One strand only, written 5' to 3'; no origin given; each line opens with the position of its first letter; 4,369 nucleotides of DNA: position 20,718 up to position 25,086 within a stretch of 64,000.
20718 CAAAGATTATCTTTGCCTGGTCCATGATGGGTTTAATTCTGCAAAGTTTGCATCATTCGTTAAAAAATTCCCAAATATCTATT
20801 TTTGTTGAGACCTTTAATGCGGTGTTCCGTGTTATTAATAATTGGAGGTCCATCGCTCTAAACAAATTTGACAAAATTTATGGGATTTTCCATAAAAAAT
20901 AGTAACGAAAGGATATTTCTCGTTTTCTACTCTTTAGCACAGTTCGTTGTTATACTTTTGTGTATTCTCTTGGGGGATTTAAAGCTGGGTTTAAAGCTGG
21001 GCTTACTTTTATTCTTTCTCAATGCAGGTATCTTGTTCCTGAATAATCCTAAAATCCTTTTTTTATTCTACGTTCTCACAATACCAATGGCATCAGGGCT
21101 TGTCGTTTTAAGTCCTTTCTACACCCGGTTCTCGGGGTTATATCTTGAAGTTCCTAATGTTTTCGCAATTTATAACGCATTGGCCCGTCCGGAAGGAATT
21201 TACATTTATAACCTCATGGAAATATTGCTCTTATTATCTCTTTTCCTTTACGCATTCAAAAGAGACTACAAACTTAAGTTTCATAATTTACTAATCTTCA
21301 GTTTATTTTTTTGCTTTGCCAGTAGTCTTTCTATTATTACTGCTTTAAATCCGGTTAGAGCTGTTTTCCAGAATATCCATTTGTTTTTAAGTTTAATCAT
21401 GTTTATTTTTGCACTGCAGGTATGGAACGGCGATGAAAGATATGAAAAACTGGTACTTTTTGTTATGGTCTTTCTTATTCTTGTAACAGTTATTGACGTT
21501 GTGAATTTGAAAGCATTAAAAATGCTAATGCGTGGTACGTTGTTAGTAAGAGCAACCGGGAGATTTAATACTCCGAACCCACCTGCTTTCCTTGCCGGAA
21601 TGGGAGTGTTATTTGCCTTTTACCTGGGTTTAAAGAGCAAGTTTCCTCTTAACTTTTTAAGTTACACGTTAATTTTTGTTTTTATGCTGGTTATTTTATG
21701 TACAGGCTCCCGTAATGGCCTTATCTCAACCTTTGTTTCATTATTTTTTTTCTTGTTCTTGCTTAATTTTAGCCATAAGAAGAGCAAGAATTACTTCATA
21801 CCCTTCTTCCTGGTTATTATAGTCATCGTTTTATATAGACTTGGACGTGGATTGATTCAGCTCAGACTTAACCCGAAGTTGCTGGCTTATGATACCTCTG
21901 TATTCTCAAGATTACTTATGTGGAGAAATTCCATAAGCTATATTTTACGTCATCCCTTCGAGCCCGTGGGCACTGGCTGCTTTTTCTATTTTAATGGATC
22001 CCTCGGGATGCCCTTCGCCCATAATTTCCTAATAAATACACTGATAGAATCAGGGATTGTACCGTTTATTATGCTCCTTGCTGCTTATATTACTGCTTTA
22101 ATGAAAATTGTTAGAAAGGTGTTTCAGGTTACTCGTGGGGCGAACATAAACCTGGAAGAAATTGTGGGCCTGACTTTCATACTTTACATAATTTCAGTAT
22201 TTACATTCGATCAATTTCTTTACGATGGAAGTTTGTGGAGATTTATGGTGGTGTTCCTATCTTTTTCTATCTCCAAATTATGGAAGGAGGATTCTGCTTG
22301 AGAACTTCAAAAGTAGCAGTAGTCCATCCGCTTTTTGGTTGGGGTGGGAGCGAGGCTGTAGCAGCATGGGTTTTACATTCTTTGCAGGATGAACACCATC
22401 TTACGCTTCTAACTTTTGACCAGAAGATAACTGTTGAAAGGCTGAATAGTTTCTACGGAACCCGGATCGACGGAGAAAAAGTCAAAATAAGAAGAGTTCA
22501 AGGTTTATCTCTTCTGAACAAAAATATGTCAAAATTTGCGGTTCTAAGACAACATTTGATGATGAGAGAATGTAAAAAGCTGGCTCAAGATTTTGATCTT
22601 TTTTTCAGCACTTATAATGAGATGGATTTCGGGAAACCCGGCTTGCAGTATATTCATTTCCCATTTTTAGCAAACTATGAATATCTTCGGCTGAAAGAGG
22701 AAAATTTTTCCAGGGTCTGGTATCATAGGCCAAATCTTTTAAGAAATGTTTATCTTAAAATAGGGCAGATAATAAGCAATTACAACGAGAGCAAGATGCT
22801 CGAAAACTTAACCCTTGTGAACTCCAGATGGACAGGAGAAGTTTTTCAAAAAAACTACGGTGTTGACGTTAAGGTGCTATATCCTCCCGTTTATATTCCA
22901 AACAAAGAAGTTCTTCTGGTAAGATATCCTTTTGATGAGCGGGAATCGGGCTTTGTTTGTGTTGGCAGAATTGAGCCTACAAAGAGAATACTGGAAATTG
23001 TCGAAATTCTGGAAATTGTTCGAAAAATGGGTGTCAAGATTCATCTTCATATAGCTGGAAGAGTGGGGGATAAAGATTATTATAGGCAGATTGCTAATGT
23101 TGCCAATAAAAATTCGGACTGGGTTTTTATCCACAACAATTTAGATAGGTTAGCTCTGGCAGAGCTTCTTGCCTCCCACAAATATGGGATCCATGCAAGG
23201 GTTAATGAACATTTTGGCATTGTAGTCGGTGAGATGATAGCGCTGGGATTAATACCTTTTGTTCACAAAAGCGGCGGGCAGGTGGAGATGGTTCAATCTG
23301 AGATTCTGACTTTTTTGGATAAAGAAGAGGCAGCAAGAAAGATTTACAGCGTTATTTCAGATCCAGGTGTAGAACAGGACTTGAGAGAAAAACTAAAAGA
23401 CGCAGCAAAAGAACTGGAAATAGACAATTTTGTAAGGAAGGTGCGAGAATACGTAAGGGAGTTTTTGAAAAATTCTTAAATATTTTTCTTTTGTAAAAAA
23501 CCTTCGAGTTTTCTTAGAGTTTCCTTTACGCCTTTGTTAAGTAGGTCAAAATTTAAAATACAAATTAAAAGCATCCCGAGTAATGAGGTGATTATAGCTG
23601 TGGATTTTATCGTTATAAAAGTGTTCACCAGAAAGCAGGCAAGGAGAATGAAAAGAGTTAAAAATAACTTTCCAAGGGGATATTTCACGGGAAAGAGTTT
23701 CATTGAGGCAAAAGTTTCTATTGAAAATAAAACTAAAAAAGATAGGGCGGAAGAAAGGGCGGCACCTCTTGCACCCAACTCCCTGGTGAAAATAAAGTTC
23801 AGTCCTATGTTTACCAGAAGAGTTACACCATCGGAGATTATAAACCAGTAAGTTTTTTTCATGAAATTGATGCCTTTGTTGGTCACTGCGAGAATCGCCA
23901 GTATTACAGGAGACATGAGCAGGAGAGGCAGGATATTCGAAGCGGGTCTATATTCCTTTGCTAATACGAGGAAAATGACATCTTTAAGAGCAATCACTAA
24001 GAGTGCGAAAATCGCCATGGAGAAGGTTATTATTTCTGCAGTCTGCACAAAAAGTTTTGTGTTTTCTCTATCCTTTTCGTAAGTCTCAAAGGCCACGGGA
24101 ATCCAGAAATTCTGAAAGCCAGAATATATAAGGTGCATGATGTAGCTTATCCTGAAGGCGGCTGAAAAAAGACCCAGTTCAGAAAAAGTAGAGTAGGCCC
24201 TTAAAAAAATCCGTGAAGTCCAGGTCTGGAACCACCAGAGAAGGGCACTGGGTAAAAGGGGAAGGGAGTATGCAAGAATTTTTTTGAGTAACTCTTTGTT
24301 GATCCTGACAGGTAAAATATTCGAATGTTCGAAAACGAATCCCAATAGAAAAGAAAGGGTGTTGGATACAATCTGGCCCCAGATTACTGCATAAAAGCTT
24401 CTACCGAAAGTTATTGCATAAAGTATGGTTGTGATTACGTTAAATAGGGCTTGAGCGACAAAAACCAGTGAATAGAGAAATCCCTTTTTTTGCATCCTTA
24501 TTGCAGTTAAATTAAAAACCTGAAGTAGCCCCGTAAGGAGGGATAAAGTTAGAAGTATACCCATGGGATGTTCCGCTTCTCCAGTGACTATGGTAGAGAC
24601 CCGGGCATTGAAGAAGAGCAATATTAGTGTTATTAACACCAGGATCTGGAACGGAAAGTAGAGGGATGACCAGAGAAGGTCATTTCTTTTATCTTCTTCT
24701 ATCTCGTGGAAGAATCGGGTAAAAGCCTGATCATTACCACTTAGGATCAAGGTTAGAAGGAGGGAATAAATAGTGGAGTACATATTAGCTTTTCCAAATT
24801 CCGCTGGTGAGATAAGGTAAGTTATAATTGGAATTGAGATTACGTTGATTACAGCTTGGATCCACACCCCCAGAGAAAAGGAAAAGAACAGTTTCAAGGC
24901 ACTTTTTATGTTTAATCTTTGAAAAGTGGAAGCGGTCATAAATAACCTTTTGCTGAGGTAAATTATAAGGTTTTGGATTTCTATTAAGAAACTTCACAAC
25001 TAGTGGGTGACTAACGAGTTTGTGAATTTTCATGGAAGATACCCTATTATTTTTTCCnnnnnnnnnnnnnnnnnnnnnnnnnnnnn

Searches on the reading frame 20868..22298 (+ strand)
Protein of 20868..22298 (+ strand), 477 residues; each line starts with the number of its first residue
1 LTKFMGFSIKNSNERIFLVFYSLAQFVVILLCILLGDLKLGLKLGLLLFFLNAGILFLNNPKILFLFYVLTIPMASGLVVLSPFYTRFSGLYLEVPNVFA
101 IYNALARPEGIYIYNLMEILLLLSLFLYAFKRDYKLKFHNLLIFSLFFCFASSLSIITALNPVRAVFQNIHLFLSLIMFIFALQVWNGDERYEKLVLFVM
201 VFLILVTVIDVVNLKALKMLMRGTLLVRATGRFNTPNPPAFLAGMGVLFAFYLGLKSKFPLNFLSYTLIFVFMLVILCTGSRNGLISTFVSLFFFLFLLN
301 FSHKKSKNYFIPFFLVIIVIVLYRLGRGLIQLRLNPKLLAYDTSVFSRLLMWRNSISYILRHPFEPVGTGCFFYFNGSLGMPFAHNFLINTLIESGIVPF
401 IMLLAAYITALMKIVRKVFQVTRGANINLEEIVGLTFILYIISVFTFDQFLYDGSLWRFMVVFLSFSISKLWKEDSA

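Call 46: search_protein_families(library=pfam, proteins=[window:20868-22298:+], max_evalue=0.00001)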
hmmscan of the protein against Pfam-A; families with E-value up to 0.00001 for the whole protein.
window:20868-22298:+ (477 aa): 1 family
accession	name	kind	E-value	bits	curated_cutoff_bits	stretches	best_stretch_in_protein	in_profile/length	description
PF04932.20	Wzy_C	-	4.9e-11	43.1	31.7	1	269-404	3-149/149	O-Antigen ligase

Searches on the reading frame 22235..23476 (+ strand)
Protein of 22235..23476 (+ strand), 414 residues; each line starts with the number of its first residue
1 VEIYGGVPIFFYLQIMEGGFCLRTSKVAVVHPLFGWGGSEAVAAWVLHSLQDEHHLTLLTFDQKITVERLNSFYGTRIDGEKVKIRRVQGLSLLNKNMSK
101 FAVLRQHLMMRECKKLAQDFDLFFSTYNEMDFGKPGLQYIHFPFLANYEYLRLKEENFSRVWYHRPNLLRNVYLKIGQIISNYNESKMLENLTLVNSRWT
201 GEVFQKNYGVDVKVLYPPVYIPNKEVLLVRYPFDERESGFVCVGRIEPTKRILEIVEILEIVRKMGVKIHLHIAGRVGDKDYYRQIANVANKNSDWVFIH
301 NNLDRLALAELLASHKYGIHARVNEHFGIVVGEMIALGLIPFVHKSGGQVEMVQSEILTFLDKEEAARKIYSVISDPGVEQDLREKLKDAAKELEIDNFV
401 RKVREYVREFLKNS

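Call 46: search_protein_families(library=pfam, proteins=[window:22235-23476:+], max_evalue=0.00001)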
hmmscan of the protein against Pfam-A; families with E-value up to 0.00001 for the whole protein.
window:22235-23476:+ (414 aa): 2 families
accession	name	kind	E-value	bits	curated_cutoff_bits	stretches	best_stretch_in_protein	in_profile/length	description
PF00534.26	Glycos_transf_1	-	1.1e-17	64.6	26.4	1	231-393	9-171/172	Glycosyl transferases group 1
PF13692.12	Glyco_trans_1_4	-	1.6e-09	38.6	27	1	240-376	4-142/142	Glycosyl transferases group 1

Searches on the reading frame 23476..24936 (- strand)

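Call 46: search_protein_families(library=pfam, proteins=[window:23476-24936:-], max_evalue=0.00001)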
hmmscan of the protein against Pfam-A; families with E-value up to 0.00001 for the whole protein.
window:23476-24936:- (486 aa): 1 family
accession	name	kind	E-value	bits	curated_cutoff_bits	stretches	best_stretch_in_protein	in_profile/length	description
PF01943.22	Polysacc_synt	-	2.9e-18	66.7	28.2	1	17-284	5-272/274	Polysaccharide biosynthesis protein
